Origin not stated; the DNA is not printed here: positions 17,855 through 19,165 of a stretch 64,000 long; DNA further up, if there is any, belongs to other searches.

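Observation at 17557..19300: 27%-GC island with a translationally coupled zinc-ribbon protein and membrane protein: candidate accessory (moron) or exclusion module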

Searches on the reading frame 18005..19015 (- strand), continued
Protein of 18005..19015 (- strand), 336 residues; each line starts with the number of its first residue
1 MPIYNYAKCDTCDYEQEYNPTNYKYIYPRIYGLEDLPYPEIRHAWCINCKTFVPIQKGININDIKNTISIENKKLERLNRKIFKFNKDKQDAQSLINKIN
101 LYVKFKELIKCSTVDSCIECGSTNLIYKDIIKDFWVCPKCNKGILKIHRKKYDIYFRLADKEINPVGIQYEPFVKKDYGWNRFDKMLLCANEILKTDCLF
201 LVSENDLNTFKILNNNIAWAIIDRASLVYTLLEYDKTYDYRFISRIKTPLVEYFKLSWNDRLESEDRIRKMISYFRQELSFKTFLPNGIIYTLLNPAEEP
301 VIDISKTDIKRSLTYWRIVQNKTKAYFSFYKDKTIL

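Call 67: find_encoding_contigs(protein=P0017, flank=7000, max_places=3)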
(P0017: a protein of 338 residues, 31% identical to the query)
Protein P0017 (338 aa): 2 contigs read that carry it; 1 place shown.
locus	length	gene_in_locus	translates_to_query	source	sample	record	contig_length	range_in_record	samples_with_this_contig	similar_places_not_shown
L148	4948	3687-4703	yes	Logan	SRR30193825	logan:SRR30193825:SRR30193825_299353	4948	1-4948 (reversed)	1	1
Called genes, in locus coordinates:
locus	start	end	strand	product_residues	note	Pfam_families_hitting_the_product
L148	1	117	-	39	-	?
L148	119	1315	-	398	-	-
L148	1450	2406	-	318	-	PF03837:RecT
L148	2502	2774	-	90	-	-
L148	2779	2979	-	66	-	-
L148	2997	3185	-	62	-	-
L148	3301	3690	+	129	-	-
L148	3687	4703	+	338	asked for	-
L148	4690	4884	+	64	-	-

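Call 101: search_solved_structures(query=A6, max_evalue=10)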
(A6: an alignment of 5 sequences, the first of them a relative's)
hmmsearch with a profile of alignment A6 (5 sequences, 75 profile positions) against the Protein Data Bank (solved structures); distinct sequences matched with E-value up to 10: 0.

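Call 105: search_protein_families(library=padloc, proteins=[L010:8153-11086:+, L010:11978-12991:-, L012:9171-9677:+, L012:9683-10804:+], max_evalue=0.01)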
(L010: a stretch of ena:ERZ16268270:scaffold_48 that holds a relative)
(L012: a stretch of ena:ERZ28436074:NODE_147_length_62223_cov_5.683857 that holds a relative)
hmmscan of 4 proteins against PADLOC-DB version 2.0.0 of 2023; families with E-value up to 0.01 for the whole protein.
L010:8153-11086:+ (977 aa): 0 families

L010:11978-12991:- (337 aa): 0 families

L012:9171-9677:+ (168 aa): 0 families

L012:9683-10804:+ (373 aa): 0 families

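Call 106: search_protein_families(library=pfam, proteins=[L010:8153-11086:+, L010:11978-12991:-, L012:9171-9677:+, L012:9683-10804:+], max_evalue=0.001)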
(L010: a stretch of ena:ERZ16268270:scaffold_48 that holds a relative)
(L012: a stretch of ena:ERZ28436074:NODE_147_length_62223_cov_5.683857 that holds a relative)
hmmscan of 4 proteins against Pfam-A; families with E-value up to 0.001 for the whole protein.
L010:8153-11086:+ (977 aa): 0 families

L010:11978-12991:- (337 aa): 0 families

L012:9171-9677:+ (168 aa): 0 families

L012:9683-10804:+ (373 aa): 0 families
